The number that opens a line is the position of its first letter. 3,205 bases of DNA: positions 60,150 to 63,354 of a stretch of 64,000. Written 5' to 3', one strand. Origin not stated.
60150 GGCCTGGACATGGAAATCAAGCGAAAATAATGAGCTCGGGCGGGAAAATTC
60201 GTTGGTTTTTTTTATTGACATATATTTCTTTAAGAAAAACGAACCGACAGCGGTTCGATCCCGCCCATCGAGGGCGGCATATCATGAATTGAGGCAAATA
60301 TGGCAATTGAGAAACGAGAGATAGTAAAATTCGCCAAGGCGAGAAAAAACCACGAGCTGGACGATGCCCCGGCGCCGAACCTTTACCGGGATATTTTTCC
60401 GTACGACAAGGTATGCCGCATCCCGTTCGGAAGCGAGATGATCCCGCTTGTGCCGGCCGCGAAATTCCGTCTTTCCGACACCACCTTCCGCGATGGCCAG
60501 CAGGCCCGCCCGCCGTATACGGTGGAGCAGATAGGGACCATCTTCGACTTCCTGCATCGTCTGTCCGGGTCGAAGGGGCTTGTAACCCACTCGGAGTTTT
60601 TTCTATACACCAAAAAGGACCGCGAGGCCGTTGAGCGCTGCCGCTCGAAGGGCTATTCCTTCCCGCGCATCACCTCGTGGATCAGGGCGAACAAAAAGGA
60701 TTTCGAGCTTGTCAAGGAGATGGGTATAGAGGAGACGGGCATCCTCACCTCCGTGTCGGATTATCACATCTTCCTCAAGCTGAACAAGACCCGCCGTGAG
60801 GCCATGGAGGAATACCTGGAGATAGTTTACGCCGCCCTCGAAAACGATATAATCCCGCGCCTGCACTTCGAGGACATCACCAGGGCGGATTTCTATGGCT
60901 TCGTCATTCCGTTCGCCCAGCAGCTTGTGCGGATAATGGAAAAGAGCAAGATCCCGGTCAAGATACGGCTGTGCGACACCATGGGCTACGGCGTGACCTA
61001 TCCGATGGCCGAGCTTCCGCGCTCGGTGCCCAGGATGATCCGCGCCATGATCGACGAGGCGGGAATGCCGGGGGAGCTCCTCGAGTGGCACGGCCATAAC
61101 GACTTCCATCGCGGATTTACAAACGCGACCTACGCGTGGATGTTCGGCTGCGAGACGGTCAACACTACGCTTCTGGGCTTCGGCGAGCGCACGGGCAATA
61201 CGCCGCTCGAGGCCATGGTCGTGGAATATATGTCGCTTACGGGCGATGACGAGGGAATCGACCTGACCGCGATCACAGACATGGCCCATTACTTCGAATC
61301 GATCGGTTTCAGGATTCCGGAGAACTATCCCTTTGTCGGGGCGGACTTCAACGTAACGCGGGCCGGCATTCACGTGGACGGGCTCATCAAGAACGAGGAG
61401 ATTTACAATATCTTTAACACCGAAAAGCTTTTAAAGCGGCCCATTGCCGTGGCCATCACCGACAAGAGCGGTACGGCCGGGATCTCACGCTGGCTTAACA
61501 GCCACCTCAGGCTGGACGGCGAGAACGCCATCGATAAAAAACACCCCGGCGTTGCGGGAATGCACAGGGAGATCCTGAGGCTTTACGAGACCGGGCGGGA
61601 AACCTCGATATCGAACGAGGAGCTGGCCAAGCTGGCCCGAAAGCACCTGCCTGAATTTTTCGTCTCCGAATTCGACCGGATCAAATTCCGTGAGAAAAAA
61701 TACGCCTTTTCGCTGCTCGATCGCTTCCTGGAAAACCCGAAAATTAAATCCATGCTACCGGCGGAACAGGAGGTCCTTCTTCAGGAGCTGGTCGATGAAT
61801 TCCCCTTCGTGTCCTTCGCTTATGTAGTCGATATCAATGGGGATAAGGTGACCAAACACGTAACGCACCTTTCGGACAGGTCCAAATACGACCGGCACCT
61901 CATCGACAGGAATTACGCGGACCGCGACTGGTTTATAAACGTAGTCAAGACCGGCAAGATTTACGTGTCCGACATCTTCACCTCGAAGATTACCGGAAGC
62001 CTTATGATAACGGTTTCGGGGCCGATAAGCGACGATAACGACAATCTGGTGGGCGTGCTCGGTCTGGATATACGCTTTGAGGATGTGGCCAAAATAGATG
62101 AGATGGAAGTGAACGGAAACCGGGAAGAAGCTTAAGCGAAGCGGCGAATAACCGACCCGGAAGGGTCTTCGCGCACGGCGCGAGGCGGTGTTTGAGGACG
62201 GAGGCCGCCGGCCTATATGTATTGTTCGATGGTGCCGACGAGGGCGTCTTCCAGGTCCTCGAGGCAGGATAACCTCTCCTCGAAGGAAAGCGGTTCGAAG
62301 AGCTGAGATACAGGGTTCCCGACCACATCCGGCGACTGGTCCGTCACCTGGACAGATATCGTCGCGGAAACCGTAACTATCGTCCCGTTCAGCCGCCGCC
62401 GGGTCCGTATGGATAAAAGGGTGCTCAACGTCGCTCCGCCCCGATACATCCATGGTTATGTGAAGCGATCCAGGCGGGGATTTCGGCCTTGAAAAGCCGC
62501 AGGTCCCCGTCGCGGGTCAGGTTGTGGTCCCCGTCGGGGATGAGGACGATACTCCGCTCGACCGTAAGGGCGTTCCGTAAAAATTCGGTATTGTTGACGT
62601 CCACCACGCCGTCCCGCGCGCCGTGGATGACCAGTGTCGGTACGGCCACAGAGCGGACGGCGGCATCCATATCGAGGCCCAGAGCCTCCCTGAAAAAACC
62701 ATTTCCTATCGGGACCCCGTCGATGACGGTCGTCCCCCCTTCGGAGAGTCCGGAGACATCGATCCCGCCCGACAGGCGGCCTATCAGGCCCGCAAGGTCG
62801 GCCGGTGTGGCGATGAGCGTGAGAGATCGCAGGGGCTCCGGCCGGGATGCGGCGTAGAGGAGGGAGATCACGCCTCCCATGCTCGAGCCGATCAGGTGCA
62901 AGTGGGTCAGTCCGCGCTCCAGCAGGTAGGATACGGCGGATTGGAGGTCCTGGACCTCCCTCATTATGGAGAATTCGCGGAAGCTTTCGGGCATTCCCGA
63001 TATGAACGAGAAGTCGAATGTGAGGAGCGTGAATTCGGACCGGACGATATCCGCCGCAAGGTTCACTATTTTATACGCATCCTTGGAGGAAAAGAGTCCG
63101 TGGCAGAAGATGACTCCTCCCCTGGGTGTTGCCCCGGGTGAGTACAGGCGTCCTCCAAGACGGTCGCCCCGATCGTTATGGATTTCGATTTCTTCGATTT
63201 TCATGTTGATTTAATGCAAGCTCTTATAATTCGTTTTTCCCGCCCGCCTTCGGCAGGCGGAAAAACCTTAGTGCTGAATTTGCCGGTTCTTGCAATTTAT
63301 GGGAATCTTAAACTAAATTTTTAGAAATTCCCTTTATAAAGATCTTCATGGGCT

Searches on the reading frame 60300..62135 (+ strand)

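Call 78: search_protein_families(library=pfam, proteins=[window:60300-62135:+], max_evalue=0.00001)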
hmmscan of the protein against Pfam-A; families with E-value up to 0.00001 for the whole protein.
window:60300-62135:+ (611 aa): 3 families
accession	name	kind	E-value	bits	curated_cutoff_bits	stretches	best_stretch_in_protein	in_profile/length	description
PF00682.25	HMGL-like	-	1.6e-30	106.9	29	1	56-329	2-257/260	HMGL-like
PF22673.2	MCP-like_PDC_1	-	2.4e-13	50.9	27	1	517-596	31-111/113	Methyl-accepting chemotaxis protein-like, first PDC sensor domain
PF02743.24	dCache_1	-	1.1e-08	35.4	45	1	475-595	35-154/240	Cache domain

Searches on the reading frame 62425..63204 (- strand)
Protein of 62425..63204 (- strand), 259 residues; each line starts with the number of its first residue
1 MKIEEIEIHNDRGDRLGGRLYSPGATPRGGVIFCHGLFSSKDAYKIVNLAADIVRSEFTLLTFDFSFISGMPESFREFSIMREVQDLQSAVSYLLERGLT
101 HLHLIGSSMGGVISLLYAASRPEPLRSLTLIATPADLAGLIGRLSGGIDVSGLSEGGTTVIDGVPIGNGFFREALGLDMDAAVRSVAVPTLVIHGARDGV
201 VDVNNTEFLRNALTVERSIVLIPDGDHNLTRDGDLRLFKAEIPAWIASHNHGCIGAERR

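Call 78: search_protein_families(library=pfam, proteins=[window:62425-63204:-], max_evalue=0.00001)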
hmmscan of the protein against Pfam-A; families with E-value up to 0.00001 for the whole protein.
window:62425-63204:- (259 aa): 4 families
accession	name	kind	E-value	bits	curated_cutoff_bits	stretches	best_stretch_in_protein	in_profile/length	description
PF00561.26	Abhydrolase_1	-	1.7e-15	57.8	25.8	1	31-134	3-105/245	alpha/beta hydrolase fold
PF12146.15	Hydrolase_4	-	1.9e-14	54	27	1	26-133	2-109/239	Serine aminopeptidase, S33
PF12697.13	Abhydrolase_6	-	3.2e-09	38.2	26.3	1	31-227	1-204/217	Alpha/beta hydrolase family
PF20408.4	Abhydrolase_11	-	2.4e-07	31.2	27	0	30-120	4-96/193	Alpha/beta hydrolase domain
